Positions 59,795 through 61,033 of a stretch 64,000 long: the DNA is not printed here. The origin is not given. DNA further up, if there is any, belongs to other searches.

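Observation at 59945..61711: Fusion of a lysophospholipase-like alpha/beta hydrolase to a class I SAM methyltransferase inside the lipid operon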

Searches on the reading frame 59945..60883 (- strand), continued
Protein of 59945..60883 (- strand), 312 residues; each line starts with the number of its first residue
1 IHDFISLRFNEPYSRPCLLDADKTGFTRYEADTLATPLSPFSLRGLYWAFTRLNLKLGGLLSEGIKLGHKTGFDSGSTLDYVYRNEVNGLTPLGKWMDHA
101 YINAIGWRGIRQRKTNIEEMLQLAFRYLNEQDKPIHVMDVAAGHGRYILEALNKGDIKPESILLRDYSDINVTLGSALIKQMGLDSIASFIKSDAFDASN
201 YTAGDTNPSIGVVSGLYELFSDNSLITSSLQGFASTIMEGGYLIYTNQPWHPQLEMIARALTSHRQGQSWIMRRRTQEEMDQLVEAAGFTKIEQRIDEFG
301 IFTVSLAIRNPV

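Call 85: find_encoding_contigs(protein=P0141, flank=7000, max_places=1)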
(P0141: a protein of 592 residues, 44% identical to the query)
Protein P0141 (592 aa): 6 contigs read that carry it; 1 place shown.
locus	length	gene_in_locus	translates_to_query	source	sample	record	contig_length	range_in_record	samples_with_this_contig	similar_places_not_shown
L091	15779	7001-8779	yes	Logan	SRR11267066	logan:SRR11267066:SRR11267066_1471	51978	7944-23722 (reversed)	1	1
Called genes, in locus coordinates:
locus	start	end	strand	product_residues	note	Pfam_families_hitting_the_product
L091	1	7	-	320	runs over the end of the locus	PF01032:FecCD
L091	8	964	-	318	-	PF01497:Peripla_BP_2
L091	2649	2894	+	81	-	-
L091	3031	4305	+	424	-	PF00109:ketoacyl-synt, PF02801:Ketoacyl-synt_C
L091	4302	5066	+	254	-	PF01575:MaoC_dehydratas (weak)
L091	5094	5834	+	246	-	PF00106:adh_short, PF08659:KR, PF13561:adh_short_C2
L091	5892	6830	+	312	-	PF10118:Metal_hydrol (weak)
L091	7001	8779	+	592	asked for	PF12146:Hydrolase_4, PF12147:Methyltransf_20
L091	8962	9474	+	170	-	PF00724:Oxidored_FMN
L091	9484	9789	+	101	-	PF00724:Oxidored_FMN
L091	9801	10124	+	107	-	PF00724:Oxidored_FMN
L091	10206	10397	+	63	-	-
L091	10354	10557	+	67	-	-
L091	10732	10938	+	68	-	-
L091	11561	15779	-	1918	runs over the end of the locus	PF13018:ESPR, PF05594:Fil_haemagg (faint), PF05860:TPS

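Call 86: find_encoding_contigs(protein=P0135, flank=7000, max_places=1)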
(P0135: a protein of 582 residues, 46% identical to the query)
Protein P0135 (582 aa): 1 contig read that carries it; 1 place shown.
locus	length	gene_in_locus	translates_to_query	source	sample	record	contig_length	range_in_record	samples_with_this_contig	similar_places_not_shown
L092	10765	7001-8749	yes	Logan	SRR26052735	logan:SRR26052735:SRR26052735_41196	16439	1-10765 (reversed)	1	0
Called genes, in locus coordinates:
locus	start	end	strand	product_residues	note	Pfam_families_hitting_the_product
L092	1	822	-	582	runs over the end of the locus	PF00005:ABC_tran, PF13173:AAA_14 (faint), PF13476:AAA_23 (faint), PF13555:AAA_29 (faint), PF13304:AAA_21 (faint), PF00005:ABC_tran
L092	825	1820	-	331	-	PF25917:BSH_RND (weak), PF25881:HH_YBHG, PF25893:HH_CzcB (weak)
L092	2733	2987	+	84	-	PF00550:PP-binding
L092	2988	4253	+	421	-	PF00109:ketoacyl-synt, PF02801:Ketoacyl-synt_C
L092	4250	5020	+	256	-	PF01575:MaoC_dehydratas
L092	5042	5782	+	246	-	PF00106:adh_short, PF08659:KR, PF13561:adh_short_C2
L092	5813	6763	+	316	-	PF10118:Metal_hydrol (faint)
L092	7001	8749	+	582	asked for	PF12146:Hydrolase_4, PF12147:Methyltransf_20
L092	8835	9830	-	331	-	PF00389:2-Hacid_dh, PF02826:2-Hacid_dh_C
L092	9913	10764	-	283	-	?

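Call 87: find_encoding_contigs(protein=P0405, flank=7000, max_places=1)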
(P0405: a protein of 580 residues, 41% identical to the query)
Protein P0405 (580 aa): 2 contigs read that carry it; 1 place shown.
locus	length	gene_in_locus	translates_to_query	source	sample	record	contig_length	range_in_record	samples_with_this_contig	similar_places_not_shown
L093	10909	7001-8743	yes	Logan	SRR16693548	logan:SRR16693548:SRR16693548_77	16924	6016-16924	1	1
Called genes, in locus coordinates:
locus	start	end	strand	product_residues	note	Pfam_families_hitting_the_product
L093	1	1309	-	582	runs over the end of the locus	PF00005:ABC_tran, PF13401:AAA_22 (faint), PF13476:AAA_23 (faint), PF13555:AAA_29 (faint), PF13304:AAA_21 (faint), PF00005:ABC_tran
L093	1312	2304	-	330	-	PF25917:BSH_RND (weak), PF25881:HH_YBHG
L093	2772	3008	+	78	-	PF00550:PP-binding (weak)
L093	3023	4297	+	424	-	PF00109:ketoacyl-synt, PF00108:Thiolase_N (faint), PF02801:Ketoacyl-synt_C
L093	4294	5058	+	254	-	PF01575:MaoC_dehydratas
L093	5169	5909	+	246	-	PF00106:adh_short, PF08659:KR, PF13561:adh_short_C2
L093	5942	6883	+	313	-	PF10118:Metal_hydrol (weak)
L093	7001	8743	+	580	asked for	PF12146:Hydrolase_4, PF12147:Methyltransf_20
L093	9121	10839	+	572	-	PF03717:PBP_dimer, PF00905:Transpeptidase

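Call 88: list_cluster_members(proteins=[P0141, P0127, P0135, P0405, P0001, P0368])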
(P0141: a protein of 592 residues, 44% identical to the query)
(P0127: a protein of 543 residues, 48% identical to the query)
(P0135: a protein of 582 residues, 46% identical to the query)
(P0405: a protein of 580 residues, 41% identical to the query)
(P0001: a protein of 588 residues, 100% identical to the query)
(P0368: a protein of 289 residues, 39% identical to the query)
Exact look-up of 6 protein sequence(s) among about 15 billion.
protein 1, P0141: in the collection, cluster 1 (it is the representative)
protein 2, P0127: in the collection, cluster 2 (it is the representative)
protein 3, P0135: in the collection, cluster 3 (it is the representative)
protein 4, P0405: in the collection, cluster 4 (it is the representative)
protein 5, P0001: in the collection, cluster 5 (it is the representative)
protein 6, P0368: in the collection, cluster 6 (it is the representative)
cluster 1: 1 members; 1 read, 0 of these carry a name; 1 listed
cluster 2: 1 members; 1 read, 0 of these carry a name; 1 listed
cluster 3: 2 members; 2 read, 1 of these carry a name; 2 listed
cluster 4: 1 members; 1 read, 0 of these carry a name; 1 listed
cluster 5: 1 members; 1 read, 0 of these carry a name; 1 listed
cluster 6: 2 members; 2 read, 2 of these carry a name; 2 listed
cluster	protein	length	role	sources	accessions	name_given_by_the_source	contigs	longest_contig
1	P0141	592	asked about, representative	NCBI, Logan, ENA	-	-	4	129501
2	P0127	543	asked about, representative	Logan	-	-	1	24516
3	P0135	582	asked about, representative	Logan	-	-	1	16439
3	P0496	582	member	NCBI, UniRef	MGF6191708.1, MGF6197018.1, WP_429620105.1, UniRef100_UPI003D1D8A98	class I SAM-dependent methyltransferase family protein [Serratia sp. 2723] | class I SAM-dependent methyltransferase family protein n=1 Tax=unclassified Serratia (in: ...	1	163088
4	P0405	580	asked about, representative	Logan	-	-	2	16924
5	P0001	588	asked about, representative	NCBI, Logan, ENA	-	-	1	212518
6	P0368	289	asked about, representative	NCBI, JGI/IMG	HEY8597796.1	MAG TPA: class I SAM-dependent methyltransferase family protein [Thermomicrobiales ... | hypothetical protein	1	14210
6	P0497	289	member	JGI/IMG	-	hypothetical protein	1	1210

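Call 92: search_protein_families(library=ncbifam, proteins=[L092:2733-2987:+, L092:2988-4253:+, L092:4250-5020:+, L092:5042-5782:+, L092:5813-6763:+, L092:7001-8749:+], max_evalue=0.00001)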
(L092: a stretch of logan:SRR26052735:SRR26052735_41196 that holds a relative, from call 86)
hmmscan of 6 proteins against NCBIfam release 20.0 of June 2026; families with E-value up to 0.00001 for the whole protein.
L092:2733-2987:+ (84 aa): 2 families
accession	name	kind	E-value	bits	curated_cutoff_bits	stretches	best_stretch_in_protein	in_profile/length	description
NF002150.0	PRK00982.1-4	subfamily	1.9e-07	31.2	66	1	10-78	11-78/80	acyl carrier protein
NF005079.0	PRK06508.1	equivalog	1.1e-06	29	83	1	11-63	10-63/93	acyl carrier protein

L092:2988-4253:+ (421 aa): 19 families
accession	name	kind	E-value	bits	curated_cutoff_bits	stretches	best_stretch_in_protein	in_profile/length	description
TIGR03150.1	fabF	equivalog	1.4e-110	369.7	493.75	1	6-417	1-407/407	beta-ketoacyl-ACP synthase II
NF005589.0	PRK07314.1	subfamily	2.5e-107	359.2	387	1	5-419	3-412/413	beta-ketoacyl-ACP synthase II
NF004970.0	PRK06333.1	subfamily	3.7e-89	299.5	525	1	5-420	3-423/424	beta-ketoacyl-ACP synthase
NF006274.0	PRK08439.1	equivalog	4.3e-85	285.9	621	1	6-418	2-405/406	beta-ketoacyl-ACP synthase II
NF006587.0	PRK09116.1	equivalog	1.2e-75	254.8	470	1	6-419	2-407/408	beta-ketoacyl-ACP synthase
NF005076.0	PRK06501.1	equivalog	7e-72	242.6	629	1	153-418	159-422/425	beta-ketoacyl-ACP synthase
NF005935.0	PRK07967.1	equivalog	1.9e-71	241.1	630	1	6-420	2-405/406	beta-ketoacyl-ACP synthase I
NF006434.0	PRK08722.1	equivalog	8.7e-67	225.8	759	1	6-419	4-414/414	beta-ketoacyl-ACP synthase II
NF004618.0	PRK05952.1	equivalog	9.8e-67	225.5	455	1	7-418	3-382/384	beta-ketoacyl-ACP synthase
NF005916.1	PRK07910.1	equivalog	1.5e-59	202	560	1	7-417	13-416/418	KasA/KasB family beta-ketoacyl-ACP synthase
NF006618.0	PRK09185.1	subfamily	4.4e-55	187.3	407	1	6-418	3-392/394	beta-ketoacyl-ACP synthase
NF005490.0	PRK07103.1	equivalog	5.6e-53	180.5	445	1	5-418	3-412/414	polyketide beta-ketoacyl:acyl carrier protein synthase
NF058662.1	cispenta_AmcF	equivalog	5.2e-46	157.3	325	1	163-417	120-368/369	cispentacin biosynthesis acyltransferase subunit AmcF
NF040607.1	mycolic_Pks13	equivalog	1.8e-34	118.5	2100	1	123-419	227-526/1680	polyketide synthase Pks13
NF045894.1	PKS_plus_SDR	equivalog_domain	1.2e-29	102.7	1740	1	132-385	136-386/1515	type I polyketide synthase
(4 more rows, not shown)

L092:4250-5020:+ (256 aa): 1 family
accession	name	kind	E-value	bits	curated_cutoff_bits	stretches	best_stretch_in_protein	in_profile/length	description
NF040620.1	fused_HadA_HadB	exception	5.7e-07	29.3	350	0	9-60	216-267/329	fused (3R)-hydroxyacyl-ACP dehydratase subunits HadA/HadB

L092:5042-5782:+ (246 aa): 220 families (the best 25 are shown)
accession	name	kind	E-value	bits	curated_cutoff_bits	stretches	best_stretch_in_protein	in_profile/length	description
TIGR01830.1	3oxo_ACP_reduc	equivalog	7.8e-69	232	297.75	1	7-244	1-238/239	3-oxoacyl-[acyl-carrier-protein] reductase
NF004197.0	PRK05653.1-1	equivalog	1.8e-66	224.3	332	1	4-245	7-247/249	3-oxoacyl-ACP reductase FabG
NF009466.0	PRK12826.1-2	subfamily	1.8e-65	220.9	222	1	5-244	4-244/248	3-oxoacyl-ACP reductase FabG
NF004199.0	PRK05653.1-4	equivalog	1.8e-62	211.1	301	1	4-245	5-246/247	3-oxoacyl-ACP reductase FabG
TIGR01829.1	AcAcCoA_reduct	subfamily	2.8e-62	210.5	302.1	1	5-244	1-240/242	acetoacetyl-CoA reductase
NF009464.0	PRK12824.1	subfamily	6e-62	209.5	269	1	4-244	2-242/245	3-oxoacyl-ACP reductase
NF004198.0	PRK05653.1-3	equivalog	1.6e-60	204.7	296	1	4-246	7-248/248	3-oxoacyl-ACP reductase FabG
NF004200.0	PRK05653.1-5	equivalog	1.3e-58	198.4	273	1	5-244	3-241/242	3-oxoacyl-ACP reductase FabG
NF053542.1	FlxB_rubin_SDR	equivalog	3e-58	197.4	340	1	5-244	1-239/239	flexirubin biosynthesis SDR family reductase FlxB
NF042966.1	AcAcCoAred_PhaB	equivalog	1.7e-54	184.9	436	1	4-242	8-236/240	acetoacetyl-CoA reductase PhaB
NF005559.1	PRK07231.1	subfamily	3.1e-54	184.1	215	1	4-245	4-248/249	glucose 1-dehydrogenase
NF047420.2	EF_P_mod_YmfI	equivalog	1.8e-51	175.2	238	1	7-244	2-235/236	elongation factor P 5-aminopentanone reductase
TIGR01831.1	fabG_rel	equivalog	5.7e-51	173.2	338.85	1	7-244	1-238/239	3-ketoacyl-ACP reductase FabG2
NF006070.0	PRK08213.1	subfamily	4e-50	170.7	279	1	5-246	13-258/259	gluconate 5-dehydrogenase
NF052558.1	MBtsdlDhBudC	equivalog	3.6e-48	164.3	270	1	4-245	3-242/250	meso-2,3-butanediol dehydrogenase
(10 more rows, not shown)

L092:5813-6763:+ (316 aa): 0 families

L092:7001-8749:+ (582 aa): 0 families
